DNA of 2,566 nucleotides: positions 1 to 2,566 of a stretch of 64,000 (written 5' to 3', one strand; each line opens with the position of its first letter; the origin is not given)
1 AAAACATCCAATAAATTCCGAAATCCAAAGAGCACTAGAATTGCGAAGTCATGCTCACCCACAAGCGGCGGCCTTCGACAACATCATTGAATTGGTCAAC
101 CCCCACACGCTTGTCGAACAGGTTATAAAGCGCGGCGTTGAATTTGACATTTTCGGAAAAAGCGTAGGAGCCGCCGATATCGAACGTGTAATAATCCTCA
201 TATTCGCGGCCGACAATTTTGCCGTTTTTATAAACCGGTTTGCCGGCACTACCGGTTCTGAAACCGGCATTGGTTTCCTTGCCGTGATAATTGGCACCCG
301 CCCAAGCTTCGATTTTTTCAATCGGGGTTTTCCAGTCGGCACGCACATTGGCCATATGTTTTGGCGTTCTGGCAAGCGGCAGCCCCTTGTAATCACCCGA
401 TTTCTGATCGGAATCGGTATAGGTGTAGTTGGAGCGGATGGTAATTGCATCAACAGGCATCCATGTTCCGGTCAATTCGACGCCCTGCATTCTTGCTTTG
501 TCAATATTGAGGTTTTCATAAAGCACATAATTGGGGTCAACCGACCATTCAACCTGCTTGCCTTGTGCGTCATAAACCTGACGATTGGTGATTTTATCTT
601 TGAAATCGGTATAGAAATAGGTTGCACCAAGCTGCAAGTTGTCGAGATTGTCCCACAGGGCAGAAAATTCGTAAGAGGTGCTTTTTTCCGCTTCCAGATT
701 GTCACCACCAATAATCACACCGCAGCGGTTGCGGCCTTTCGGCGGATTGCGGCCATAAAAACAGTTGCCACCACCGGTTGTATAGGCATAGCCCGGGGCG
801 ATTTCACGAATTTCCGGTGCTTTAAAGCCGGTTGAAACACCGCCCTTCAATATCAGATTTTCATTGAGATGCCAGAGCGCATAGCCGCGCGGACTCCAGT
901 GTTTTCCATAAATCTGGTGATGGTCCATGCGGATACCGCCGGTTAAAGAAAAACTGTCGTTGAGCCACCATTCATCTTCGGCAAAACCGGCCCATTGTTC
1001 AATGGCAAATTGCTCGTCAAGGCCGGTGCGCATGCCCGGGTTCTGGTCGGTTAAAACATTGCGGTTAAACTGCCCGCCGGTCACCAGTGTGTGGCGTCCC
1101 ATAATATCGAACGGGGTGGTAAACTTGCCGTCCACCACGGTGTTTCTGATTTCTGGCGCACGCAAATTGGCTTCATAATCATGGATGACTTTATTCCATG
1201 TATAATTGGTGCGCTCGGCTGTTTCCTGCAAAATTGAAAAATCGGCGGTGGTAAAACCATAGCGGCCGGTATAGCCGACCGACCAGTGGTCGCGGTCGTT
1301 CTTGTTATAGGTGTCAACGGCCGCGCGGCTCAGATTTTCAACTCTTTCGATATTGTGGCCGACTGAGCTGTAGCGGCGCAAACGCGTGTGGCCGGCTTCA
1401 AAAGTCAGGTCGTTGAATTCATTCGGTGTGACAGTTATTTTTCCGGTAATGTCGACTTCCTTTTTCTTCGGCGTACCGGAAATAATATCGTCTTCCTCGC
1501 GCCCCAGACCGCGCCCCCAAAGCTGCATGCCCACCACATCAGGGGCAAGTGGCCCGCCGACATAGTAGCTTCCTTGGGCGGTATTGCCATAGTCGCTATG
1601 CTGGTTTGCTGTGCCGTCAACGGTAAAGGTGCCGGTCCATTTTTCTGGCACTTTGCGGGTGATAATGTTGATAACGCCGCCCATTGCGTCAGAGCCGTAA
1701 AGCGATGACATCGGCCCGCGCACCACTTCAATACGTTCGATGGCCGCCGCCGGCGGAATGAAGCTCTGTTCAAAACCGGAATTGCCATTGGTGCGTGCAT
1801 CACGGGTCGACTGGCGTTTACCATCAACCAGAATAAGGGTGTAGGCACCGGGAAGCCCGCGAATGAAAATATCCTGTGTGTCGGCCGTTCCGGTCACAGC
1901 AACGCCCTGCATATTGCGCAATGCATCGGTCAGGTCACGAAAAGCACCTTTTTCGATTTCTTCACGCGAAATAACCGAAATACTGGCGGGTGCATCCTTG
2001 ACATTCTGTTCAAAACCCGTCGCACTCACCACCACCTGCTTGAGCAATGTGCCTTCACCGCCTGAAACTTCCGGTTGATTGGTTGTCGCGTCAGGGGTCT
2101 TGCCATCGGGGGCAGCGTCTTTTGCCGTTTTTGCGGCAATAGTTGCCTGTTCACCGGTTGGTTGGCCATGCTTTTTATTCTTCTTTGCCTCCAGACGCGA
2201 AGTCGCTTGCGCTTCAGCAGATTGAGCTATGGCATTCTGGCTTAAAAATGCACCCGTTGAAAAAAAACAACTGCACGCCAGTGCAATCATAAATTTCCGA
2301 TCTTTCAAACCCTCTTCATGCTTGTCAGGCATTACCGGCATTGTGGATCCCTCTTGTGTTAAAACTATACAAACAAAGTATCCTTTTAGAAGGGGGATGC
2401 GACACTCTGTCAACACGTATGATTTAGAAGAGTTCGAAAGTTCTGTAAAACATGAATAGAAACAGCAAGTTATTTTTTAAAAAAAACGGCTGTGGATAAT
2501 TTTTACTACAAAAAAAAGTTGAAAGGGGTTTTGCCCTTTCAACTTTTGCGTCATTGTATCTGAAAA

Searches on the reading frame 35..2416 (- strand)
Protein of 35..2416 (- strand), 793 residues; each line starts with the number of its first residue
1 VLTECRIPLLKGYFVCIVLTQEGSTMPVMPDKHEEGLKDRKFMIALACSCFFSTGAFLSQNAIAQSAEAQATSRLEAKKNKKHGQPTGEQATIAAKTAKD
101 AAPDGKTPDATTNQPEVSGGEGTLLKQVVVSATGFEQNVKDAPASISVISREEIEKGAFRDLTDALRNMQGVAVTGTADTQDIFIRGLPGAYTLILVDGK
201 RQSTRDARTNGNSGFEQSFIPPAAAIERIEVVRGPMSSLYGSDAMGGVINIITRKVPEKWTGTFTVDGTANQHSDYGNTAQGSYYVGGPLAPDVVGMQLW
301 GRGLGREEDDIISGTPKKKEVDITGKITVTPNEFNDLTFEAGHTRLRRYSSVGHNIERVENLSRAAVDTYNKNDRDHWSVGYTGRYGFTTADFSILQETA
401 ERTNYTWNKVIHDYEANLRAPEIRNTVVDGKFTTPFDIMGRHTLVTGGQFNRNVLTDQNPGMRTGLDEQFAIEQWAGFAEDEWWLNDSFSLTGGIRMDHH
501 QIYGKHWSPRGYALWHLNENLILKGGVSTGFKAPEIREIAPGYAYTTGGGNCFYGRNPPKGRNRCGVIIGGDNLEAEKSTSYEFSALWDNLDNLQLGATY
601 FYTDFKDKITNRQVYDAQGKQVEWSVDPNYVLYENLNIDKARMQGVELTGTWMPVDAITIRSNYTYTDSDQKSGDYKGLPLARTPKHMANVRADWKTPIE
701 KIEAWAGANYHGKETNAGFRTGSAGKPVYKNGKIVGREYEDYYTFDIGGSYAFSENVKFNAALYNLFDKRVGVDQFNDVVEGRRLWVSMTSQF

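Call 67: list_cluster_members(proteins=[L033:13356-14312:+, L033:14296-14661:+, window:35-2416:-, window:61389-62741:+, window:39618-40499:-, L033:2507-3466:-])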
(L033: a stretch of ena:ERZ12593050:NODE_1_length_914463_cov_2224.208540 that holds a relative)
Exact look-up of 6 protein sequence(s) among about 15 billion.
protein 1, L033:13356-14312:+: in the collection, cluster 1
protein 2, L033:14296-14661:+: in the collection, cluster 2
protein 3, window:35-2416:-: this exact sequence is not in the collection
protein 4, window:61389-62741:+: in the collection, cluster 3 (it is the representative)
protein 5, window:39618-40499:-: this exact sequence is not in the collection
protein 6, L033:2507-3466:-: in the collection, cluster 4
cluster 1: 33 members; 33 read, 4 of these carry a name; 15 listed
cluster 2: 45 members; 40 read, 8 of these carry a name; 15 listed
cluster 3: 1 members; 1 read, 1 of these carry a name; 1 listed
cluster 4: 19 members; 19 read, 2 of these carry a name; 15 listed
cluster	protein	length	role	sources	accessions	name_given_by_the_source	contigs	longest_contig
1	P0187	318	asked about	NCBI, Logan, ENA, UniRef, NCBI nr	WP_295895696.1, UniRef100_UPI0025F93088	type II CRISPR-associated endonuclease Cas1 [uncultured Bartonella sp.] | type II CRISPR-associated endonuclease Cas1 n=1 Tax=uncultured Bartonella sp. ...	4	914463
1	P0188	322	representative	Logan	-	-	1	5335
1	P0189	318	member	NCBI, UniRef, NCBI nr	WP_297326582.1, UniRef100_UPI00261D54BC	type II CRISPR-associated endonuclease Cas1 [uncultured Bartonella sp.] | type II CRISPR-associated endonuclease Cas1 n=1 Tax=uncultured Bartonella sp. ...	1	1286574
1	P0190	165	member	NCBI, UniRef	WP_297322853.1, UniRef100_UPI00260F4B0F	type II CRISPR-associated endonuclease Cas1, partial [uncultured Bartonella sp.] | type II CRISPR-associated endonuclease Cas1 n=1 Tax=uncultured Bartonella sp. ...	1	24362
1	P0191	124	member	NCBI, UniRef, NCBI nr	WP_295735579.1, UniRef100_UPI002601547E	CRISPR-associated endonuclease Cas2 [uncultured Bartonella sp.] | CRISPR-associated endonuclease Cas2 n=2 Tax=Bartonellaceae TaxID=772 RepID=UPI002601547E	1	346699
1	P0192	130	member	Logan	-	-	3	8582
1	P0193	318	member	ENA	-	-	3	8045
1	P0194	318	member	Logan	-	-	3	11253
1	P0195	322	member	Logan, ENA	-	-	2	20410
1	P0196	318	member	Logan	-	-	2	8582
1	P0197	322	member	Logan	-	-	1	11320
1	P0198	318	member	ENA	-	-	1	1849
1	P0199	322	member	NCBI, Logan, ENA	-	-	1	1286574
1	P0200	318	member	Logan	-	-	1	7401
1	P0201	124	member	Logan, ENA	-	-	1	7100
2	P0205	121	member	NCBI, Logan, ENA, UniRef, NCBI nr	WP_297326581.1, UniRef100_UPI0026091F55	CRISPR-associated endonuclease Cas2 [uncultured Bartonella sp.] | CRISPR-associated endonuclease Cas2 n=1 Tax=uncultured Bartonella sp. TaxID=104108 ...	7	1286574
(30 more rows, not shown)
